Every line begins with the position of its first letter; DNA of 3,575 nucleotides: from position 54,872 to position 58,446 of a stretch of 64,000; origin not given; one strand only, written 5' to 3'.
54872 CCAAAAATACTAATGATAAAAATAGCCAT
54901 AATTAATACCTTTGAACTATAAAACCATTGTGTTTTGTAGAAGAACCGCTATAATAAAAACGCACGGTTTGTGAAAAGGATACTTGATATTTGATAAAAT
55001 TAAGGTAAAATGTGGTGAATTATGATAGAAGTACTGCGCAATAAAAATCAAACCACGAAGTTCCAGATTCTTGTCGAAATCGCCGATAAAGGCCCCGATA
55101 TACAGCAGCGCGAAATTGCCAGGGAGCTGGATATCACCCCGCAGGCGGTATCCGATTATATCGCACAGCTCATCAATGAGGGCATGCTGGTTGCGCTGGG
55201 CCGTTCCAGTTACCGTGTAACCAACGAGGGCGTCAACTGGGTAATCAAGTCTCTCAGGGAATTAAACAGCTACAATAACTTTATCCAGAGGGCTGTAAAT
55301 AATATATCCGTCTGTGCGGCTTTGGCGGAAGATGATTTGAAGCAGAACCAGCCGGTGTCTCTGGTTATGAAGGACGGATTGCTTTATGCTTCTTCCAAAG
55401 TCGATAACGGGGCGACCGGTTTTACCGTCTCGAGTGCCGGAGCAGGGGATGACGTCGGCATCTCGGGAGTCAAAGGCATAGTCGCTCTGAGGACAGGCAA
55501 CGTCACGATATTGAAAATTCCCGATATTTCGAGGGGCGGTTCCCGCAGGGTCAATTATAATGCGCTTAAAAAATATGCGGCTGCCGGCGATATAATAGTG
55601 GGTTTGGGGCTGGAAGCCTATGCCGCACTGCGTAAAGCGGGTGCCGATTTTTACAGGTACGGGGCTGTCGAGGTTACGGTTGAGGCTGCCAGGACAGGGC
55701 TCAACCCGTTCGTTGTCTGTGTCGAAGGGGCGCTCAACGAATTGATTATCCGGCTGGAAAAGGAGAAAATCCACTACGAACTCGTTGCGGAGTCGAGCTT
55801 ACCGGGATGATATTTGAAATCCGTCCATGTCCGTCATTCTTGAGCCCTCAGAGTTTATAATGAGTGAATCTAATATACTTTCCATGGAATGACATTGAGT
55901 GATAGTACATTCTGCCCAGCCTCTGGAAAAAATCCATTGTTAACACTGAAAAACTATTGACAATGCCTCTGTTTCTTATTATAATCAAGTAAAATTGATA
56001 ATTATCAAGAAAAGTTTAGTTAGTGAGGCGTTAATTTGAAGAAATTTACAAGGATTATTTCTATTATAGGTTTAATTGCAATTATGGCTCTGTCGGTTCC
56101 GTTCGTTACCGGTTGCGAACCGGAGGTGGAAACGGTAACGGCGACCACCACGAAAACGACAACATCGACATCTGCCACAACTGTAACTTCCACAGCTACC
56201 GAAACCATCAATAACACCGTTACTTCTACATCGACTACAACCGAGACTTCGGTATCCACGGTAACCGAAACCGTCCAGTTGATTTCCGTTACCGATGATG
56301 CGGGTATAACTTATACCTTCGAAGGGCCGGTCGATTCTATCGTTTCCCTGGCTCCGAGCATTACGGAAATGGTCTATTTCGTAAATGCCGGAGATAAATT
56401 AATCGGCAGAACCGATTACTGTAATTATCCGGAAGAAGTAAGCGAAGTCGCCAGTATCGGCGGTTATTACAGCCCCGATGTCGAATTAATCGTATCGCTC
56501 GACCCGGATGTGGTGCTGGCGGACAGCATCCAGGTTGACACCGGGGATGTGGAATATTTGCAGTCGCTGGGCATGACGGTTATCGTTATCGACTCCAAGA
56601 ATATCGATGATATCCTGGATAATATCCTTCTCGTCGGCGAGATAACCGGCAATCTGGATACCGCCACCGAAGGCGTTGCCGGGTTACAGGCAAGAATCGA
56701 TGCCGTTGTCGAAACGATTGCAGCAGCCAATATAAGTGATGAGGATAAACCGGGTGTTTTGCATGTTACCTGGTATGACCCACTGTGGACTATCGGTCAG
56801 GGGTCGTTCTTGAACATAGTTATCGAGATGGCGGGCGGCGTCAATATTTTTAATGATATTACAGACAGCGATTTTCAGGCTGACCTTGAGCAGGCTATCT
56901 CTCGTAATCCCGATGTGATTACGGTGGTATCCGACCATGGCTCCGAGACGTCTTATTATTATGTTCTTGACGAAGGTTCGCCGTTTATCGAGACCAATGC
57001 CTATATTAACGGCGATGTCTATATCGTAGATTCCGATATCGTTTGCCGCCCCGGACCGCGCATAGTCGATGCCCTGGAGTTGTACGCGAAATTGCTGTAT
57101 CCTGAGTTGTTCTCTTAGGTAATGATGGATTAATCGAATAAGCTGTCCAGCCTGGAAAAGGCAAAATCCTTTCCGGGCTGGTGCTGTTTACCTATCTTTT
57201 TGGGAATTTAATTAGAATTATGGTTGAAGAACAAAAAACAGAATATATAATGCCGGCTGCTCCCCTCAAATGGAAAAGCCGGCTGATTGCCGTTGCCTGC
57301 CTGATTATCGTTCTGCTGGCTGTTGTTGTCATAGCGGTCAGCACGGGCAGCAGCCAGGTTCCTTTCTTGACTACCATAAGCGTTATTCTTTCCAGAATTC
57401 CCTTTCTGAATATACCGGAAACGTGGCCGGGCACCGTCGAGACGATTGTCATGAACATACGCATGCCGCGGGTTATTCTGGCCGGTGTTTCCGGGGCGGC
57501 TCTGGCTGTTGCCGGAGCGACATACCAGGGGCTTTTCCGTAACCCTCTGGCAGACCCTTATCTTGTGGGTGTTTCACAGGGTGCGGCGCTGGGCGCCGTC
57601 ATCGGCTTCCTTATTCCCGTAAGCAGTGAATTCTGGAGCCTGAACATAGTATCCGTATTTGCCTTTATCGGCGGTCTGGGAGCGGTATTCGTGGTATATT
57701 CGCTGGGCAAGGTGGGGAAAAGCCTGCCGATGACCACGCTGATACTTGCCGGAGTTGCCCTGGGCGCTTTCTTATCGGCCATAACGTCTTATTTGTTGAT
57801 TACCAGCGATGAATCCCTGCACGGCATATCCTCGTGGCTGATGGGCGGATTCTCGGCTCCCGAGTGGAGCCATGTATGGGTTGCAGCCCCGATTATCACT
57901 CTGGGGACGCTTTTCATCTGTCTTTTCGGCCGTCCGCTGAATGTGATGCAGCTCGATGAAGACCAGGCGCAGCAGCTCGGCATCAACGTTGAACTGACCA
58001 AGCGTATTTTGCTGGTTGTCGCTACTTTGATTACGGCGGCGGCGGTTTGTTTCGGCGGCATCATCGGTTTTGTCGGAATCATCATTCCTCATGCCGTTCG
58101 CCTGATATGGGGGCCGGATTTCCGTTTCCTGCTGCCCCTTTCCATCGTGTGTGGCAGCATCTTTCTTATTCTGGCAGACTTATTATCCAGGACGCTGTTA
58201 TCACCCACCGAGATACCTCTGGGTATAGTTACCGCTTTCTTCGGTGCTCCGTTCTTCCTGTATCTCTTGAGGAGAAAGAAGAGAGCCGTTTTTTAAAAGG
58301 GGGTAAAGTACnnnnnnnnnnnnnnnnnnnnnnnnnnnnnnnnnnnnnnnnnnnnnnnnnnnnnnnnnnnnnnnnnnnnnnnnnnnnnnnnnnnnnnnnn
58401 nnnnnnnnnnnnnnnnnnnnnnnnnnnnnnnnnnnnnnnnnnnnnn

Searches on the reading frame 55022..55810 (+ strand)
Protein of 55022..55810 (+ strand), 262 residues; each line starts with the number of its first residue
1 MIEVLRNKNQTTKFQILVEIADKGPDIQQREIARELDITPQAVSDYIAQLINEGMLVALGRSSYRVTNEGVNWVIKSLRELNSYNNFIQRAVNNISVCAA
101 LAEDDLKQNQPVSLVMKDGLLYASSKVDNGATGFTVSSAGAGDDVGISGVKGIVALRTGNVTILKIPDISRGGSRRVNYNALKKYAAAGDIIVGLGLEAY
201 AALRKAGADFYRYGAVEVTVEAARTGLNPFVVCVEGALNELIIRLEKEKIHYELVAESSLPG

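Call 69: search_protein_families(library=pfam, proteins=[window:55022-55810:+], max_evalue=0.00001)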
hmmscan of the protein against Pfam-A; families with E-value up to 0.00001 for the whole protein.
window:55022-55810:+ (262 aa): 3 families
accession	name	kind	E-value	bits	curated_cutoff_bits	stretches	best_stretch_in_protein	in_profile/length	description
PF25211.1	DUF7839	-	1e-23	83.9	27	1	156-254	2-101/101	Domain of unknown function (DUF7839)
PF13412.12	HTH_24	-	2.5e-08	33.8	21.9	1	12-56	4-47/48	Winged helix-turn-helix DNA-binding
PF12802.13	MarR_2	-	1.6e-07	31.8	27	1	12-57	6-51/61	MarR family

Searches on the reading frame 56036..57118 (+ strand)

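Call 69: search_protein_families(library=pfam, proteins=[window:56036-57118:+], max_evalue=0.00001)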
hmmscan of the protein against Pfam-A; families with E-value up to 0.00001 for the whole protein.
window:56036-57118:+ (360 aa): 1 family
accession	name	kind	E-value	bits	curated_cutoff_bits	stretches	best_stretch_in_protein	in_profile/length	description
PF01497.23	Peripla_BP_2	-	1.9e-26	93.4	27.5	1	102-334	1-234/235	Periplasmic binding protein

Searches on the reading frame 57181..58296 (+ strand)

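Call 69: search_protein_families(library=pfam, proteins=[window:57181-58296:+], max_evalue=0.00001)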
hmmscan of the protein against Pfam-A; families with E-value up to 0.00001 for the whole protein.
window:57181-58296:+ (371 aa): 2 families
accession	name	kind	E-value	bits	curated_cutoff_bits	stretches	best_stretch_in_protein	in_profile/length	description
PF01032.23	FecCD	-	9.8e-96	320.9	26.5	1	45-365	2-311/311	FecCD transport family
PF00950.22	ABC-3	-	1.8e-07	31.4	20.1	1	131-343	38-239/258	ABC 3 transport family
